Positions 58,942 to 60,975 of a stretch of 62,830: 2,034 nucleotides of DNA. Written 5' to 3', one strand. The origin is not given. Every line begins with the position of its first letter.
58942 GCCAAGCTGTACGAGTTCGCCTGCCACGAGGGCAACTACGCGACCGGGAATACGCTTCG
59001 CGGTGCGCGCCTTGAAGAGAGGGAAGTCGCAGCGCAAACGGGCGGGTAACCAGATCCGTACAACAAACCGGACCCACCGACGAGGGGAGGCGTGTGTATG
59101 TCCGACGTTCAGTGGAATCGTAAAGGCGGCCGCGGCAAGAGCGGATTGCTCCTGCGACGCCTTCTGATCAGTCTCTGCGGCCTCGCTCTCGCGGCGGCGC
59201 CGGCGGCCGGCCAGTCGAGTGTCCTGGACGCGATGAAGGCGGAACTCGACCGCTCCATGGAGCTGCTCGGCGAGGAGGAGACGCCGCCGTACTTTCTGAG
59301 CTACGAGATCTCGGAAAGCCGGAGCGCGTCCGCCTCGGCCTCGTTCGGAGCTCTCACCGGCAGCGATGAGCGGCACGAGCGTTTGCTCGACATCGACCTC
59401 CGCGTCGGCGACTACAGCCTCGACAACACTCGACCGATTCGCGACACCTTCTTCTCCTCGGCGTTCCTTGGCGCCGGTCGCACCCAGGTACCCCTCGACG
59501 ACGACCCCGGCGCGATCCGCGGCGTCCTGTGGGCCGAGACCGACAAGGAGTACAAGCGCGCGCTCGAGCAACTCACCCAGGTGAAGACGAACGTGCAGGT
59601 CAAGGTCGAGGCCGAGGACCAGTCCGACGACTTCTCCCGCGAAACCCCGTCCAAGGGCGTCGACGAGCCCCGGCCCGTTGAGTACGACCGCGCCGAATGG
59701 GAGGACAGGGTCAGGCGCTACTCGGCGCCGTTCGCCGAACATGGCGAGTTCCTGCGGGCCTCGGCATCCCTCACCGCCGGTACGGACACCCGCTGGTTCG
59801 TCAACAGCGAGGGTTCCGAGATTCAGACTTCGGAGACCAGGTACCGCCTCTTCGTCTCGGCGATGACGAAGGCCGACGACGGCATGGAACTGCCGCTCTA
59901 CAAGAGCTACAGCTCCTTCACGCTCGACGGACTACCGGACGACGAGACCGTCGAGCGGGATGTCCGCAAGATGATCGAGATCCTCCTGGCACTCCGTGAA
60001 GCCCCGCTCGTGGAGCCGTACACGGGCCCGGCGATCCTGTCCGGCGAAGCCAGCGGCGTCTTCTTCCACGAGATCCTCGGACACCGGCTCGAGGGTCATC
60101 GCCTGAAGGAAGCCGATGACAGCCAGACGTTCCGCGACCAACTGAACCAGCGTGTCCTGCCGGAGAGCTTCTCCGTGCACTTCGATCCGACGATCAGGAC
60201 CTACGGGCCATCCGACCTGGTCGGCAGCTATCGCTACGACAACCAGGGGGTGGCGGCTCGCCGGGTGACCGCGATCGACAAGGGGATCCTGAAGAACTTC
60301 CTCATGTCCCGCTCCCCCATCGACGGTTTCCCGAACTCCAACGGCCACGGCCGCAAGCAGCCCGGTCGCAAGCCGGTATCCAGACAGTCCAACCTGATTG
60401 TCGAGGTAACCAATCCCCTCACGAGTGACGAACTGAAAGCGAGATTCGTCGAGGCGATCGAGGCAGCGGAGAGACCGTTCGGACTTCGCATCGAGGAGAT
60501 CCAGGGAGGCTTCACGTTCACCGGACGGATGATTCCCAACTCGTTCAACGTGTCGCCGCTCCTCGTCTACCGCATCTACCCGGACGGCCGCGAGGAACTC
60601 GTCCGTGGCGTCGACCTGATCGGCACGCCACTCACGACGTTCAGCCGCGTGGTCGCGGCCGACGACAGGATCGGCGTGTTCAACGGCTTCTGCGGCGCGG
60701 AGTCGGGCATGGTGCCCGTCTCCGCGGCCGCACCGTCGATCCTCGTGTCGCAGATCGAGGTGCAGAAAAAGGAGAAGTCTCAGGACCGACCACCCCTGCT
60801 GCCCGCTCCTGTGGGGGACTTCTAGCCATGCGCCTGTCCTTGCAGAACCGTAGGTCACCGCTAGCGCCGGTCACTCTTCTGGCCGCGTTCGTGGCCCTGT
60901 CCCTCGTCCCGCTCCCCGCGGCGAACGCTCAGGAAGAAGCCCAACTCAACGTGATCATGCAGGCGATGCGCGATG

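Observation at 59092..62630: TldD/TldE protease pair in which both subunits carry export signals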

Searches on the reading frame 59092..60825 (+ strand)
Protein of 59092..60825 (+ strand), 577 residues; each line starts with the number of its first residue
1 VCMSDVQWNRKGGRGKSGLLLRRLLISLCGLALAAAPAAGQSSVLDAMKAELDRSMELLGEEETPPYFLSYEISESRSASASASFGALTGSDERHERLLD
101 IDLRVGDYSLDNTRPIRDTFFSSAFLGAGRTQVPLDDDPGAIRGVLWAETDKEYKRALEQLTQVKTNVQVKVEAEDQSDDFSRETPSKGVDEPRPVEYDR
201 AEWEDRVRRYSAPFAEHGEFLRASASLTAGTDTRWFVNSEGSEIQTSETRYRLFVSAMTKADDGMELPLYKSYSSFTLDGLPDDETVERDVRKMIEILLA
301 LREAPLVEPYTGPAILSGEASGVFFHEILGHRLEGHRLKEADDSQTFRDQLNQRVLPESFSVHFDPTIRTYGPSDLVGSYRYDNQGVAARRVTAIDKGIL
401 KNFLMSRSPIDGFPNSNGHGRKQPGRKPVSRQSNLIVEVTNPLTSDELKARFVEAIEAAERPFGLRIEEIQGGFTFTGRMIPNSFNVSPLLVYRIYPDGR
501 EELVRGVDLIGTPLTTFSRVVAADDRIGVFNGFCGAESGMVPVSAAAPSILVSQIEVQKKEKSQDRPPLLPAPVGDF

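Call 3: search_protein_families(library=pfam, proteins=[window:59092-60825:+], max_evalue=0.01)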
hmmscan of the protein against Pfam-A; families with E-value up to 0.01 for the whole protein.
window:59092-60825:+ (577 aa): 2 families
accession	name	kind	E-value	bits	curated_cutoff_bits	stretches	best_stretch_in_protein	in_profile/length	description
PF19289.4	PmbA_TldD_3rd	-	2.2e-25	89.6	22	1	313-558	5-219/220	PmbA/TldA metallopeptidase C-terminal domain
PF19290.4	PmbA_TldD_2nd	-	0.00011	23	20.9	1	226-275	37-88/109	PmbA/TldA metallopeptidase central domain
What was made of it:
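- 59098..60825 (+): Gene D: exported, catalytically equipped TldD-like subunit, 575 aa. An alternative GTG start lies at 59092. Pfam PmbA_TldD_3rd 89.6 bits and PmbA_TldD_2nd 23 bits (call 3).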

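Call 4: search_protein_families(library=ncbifam, proteins=[window:59092-60825:+], max_evalue=0.01)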
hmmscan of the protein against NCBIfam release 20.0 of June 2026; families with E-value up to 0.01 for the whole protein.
window:59092-60825:+ (577 aa): 3 families
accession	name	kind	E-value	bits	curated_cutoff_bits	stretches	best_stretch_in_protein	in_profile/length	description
NF040952.1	Arch_mtprotase_TldD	equivalog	1.1e-19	70.6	635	1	235-557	141-442/443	zinc metalloprotease TldD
NF008006.0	PRK10735.1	equivalog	3.5e-07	29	513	1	310-557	246-477/481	metalloprotease TldD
NF008268.0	PRK11040.1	equivalog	4.1e-05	22.5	438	1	226-406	158-326/446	metalloprotease PmbA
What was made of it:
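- On TldD proper (NCBIfam equivalogs NF008006 and NF040952): D scores 29 bits against 513, and 70.6 bits against 635 (call 4).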

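Call 7: find_homologous_proteins(query=window:59098-60825:+, max_evalue=0.00001)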
Query window:59098-60825:+ (575 aa): 7985 proteins with E <= 0.00001 among 8000 candidates; the best 120 are listed.
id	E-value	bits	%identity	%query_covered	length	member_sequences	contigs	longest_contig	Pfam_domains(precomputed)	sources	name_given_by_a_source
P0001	0.0e+0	1221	94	100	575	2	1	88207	PF19289.5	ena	-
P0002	0.0e+0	1201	92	100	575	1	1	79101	PF19289.5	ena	-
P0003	0.0e+0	1188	91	100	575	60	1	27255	PF19289.5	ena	-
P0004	0.0e+0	1180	91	100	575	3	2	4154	PF19289.5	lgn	-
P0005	0.0e+0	1174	91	100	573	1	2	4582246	PF19289.5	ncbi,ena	-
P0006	0.0e+0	1149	88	100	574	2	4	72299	PF19289.5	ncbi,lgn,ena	-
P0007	0.0e+0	1148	89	100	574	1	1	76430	PF19289.5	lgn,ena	-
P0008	0.0e+0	1094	85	100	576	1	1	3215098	PF19289.5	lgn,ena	-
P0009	0.0e+0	1086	84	100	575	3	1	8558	PF19289.5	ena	-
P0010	0.0e+0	1086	84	100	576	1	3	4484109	PF19289.5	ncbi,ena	-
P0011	0.0e+0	1043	81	100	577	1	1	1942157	PF19289.5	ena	-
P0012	0.0e+0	1042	80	100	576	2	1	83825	PF19289.5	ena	-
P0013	0.0e+0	1041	81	100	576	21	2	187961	PF19289.5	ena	-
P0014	0.0e+0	1041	80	100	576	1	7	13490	PF19289.5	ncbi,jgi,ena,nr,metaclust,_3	ncbi:MAG: TldD/PmbA family protein [Chloroflexi bacterium]|nr:TldD/PmbA family protein [Chloroflexot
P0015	0.0e+0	1040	80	100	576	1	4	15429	PF19289.5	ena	-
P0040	2.8e-249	846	69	95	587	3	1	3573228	PF19289.5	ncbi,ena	-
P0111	4.0e-224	763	63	96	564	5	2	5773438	PF19289.5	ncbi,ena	-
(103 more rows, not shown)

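Call 8: search_solved_structures(query=window:59098-60825:+, max_evalue=0.01, show_alignments=1)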
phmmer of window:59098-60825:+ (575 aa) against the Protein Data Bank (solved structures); distinct sequences matched with E-value up to 0.01: 3.
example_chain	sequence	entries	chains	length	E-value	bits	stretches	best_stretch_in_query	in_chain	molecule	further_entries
5nj5_A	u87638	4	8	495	3.4e-09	39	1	285-554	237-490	Metalloprotease TldD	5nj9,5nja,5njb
5njc_A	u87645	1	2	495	2.3e-08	36.3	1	285-554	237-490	Metalloprotease TldD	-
5njf_A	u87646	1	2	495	8.3e-08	34.4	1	285-554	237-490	Metalloprotease TldD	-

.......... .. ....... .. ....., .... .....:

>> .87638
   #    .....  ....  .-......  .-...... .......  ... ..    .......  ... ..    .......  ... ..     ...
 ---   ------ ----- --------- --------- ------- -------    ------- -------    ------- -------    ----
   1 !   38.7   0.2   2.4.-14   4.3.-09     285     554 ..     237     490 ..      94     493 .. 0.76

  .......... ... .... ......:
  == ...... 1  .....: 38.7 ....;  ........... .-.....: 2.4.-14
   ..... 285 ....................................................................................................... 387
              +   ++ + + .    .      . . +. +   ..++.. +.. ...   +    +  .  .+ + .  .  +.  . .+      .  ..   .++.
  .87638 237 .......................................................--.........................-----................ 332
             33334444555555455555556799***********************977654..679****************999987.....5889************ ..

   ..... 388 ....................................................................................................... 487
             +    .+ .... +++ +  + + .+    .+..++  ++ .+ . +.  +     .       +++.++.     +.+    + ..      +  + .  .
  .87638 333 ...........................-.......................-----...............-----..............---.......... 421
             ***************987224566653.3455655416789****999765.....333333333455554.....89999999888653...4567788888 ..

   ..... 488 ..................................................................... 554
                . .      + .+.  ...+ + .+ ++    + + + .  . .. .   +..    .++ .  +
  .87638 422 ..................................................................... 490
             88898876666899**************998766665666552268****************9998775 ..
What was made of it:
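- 59098..60825 (+): PDB sequence hit to E. coli TldD 5nj5, E=3.4e-9 (call 8).
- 60685..60708 (+): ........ with Cys532, the third metal ligand (equivalent to E. coli Cys454). Aligned to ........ of E. coli TldD (call 8).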

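Call 17: find_encoding_contigs(protein=P0111, flank=10000, max_places=2)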
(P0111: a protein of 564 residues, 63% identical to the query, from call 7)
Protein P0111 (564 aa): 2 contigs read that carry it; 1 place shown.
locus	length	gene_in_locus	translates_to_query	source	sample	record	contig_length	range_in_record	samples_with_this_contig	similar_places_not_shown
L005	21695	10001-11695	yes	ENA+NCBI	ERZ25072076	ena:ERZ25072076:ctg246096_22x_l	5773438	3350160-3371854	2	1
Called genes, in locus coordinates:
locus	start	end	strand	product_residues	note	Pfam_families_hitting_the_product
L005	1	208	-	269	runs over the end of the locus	PF00145:DNA_methylase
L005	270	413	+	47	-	-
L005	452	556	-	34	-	-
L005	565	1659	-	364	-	PF12705:PDDEXK_1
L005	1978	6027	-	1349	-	PF27116:YjiV_N, PF00271:Helicase_C (weak)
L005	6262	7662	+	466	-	PF05598:DUF772, PF01609:DDE_Tnp_1 (weak)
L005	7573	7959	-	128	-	-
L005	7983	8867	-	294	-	PF12760:Zn_ribbon_IS1595 (weak), PF12762:DDE_Tnp_IS1595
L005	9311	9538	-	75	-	-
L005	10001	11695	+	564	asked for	PF19289:PmbA_TldD_3rd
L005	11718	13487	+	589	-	PF19289:PmbA_TldD_3rd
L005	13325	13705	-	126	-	-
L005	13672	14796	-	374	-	PF00487:FA_desaturase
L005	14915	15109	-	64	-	-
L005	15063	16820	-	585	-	-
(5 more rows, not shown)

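Call 18: find_encoding_contigs(protein=P0040, flank=10000, max_places=2)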
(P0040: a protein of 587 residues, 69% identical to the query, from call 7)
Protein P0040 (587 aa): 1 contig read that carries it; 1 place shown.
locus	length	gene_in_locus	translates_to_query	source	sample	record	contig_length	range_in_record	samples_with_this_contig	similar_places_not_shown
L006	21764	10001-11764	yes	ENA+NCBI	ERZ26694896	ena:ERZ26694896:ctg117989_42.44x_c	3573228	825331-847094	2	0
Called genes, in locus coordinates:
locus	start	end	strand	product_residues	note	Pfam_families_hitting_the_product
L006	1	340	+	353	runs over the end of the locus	PF01594:AI-2E_transport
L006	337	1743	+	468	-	PF01565:FAD_binding_4, PF02913:FAD-oxidase_C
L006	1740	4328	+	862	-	PF00696:AA_kinase, PF22468:ACT_9 (faint), PF00278:Orn_DAP_Arg_deC, PF02784:Orn_Arg_deC_N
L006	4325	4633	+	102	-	PF01503:PRA-PH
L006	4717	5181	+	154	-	PF01883:FeS_assembly_P, PF23451:Zn_ribbon_PaaD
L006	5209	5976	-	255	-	PF00977:His_biosynth, PF01207:Dus (faint)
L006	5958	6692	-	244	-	PF00977:His_biosynth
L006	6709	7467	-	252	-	PF00117:GATase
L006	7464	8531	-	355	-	PF08645:PNK3P (weak), PF13419:HAD_2 (faint), PF13242:Hydrolase_like, PF00475:IGPD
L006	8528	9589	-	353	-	PF00155:Aminotran_1_2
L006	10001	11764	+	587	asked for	PF19289:PmbA_TldD_3rd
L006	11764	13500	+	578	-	PF19289:PmbA_TldD_3rd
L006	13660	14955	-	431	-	PF07969:Amidohydro_3 (weak), PF01979:Amidohydro_1, PF07969:Amidohydro_3 (weak)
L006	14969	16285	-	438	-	PF00815:Histidinol_dh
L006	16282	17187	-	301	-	PF01634:HisG, PF08029:HisG_C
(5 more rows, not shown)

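Call 22: find_related_loci(query=A1, collection=genome_contigs, flank=6000)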
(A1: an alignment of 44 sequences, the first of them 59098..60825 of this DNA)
Query A1 (575 aa) in genome_contigs; peptide patterns used: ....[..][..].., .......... (x = any residue, [..] = any of these).
600 stretches matched a pattern (row limit reached: there are more); 572 encode a relative of the query (tblastn E <= 1e-3); the best 80 are kept; 80 distinct loci.
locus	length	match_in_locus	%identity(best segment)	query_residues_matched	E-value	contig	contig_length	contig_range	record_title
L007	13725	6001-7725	95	1-575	0e+0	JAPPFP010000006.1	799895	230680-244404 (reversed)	MAG: Acidobacteriota bacterium isolate RHO1_bin_33 NODE_2_length_799895_cov_862.419735, whole genome shotgun sequence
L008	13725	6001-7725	95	1-575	0e+0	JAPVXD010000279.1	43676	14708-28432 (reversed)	MAG: Candidatus Multivorans azotirespirans isolate m_rhze4 Seq279, whole genome shotgun sequence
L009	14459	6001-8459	66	8-564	0e+0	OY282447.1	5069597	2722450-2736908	MAG: uncultured Pseudomonadales bacterium genome assembly, chromosome: 1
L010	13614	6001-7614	65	26-562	0e+0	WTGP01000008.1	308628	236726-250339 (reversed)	MAG: Gammaproteobacteria bacterium isolate CO36388bin_2 NODE_4_length_308628_cov_60.417409, whole genome shotgun sequenc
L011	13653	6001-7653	60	17-571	0e+0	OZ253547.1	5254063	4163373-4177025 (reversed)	MAG: Candidatus Versatilivorator sp. isolate 027cd1c3-4ec4-432d-9d93-376aaa34f9fd genome assembly, chromosome: 1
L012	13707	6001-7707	58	11-574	0e+0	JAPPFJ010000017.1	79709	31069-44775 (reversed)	MAG: Gemmatimonadota bacterium isolate RHO1_bin_28 NODE_727_length_79709_cov_39.734050, whole genome shotgun sequence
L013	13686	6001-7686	58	12-574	0e+0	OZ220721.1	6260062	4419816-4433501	MAG: Candidatus Latescibacterota bacterium isolate 1fb1e748-2903-4aab-acc2-5860c344c101 genome assembly, chromosome: 1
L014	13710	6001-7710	58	12-571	0e+0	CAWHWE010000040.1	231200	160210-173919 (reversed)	MAG: uncultured Acidobacteriota bacterium isolate MFD04492.bin.1.130 genome assembly, contig: contig_21756, whole genome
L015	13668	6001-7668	58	14-571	0e+0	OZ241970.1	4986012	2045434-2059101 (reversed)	MAG: Candidatus Versatilivorator sp. isolate cab9fe59-187a-48cc-98ea-4e9e5a22d3a3 genome assembly, chromosome: 1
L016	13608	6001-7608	59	37-571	0e+0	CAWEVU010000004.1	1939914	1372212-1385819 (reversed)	MAG: uncultured Acidobacteriota bacterium isolate MFD09222.bin.1.119 genome assembly, contig: contig_35377, whole genome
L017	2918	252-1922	58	21-573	0e+0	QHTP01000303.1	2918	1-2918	MAG: Gemmatimonadetes bacterium isolate AG49 14_0929_09_30cm_scaffold_42738_curated, whole genome shotgun sequence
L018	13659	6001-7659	56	22-572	0e+0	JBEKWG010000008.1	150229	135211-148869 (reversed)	MAG: Opitutaceae bacterium isolate SPRUCE 622 SPRUCE_622_8, whole genome shotgun sequence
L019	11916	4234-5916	55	17-574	0e+0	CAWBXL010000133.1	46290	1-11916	MAG: uncultured Acidobacteriaceae bacterium isolate MFD08669.bin.2.1 genome assembly, contig: contig_51499, whole genome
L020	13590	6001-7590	59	31-562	0e+0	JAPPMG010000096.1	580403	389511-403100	MAG: Bryobacterales bacterium isolate RHO3_bin_40 NODE_6_length_580403_cov_45.624844, whole genome shotgun sequence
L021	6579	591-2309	54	6-571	0e+0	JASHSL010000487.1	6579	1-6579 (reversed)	MAG: Terriglobales bacterium isolate JOPF126 JOPF_AWAY_contig_1229316, whole genome shotgun sequence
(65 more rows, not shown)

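Call 27: predict_structure(alignment_id=A1)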
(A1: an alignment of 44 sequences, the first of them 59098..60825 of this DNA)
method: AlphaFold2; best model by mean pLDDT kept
length: 575 residues; sequences in the alignment: 44
mean_pLDDT: 82.6   pTM: 0.81
mean pLDDT of the five models: 82.6, 81.8, 79.6, 77.8, 74.4
residues with pLDDT >= 90: 320; 70-90: 131; 50-70: 55; < 50: 69
segments of 3 or more residues with pLDDT < 50: 1-13, 34-37, 117-126, 169-172, 333-343, 472-482, 561-575
pLDDT, mean of each block of 10 residues (from residue 1): 36 55 70 56 95 96 95 95 97 93 88 58 57 93 95 91 64 69 90 89 98 94 95 95 94 93 89 93 97 96 89 94 82 49 65 94 95 93 92 94 81 86 77 95 96 95 89 44 72 94 78 76 93 72 95 73 39 40
secondary structure, 60 per line:
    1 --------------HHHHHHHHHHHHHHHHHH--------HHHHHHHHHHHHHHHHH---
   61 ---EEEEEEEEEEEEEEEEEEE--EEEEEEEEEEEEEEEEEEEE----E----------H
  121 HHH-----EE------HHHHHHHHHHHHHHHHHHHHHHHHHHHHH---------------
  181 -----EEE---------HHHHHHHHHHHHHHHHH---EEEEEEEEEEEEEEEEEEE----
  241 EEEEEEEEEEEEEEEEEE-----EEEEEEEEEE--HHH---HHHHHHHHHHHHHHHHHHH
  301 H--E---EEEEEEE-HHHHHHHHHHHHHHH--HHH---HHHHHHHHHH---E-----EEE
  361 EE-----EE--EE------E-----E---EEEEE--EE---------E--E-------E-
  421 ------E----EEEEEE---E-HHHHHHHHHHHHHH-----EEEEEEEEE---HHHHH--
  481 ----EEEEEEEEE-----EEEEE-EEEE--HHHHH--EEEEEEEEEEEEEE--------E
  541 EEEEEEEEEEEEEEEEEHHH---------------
elements in order: H15-32 H41-57 E64-82 E85-104 H120-123 H137-165 E186-188 H198-214 E218-236 E241-258 E264-273 H282-301 E308-314 H316-330 H339-348 E358-362 E390-394 E432-437 H443-456 E462-470 H474-478 E485-493 E499-503 E505-508 H511-515 E518-531 E540-557
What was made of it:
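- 59098..60825 (+): AF2 model pLDDT 82.6 (call 27).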
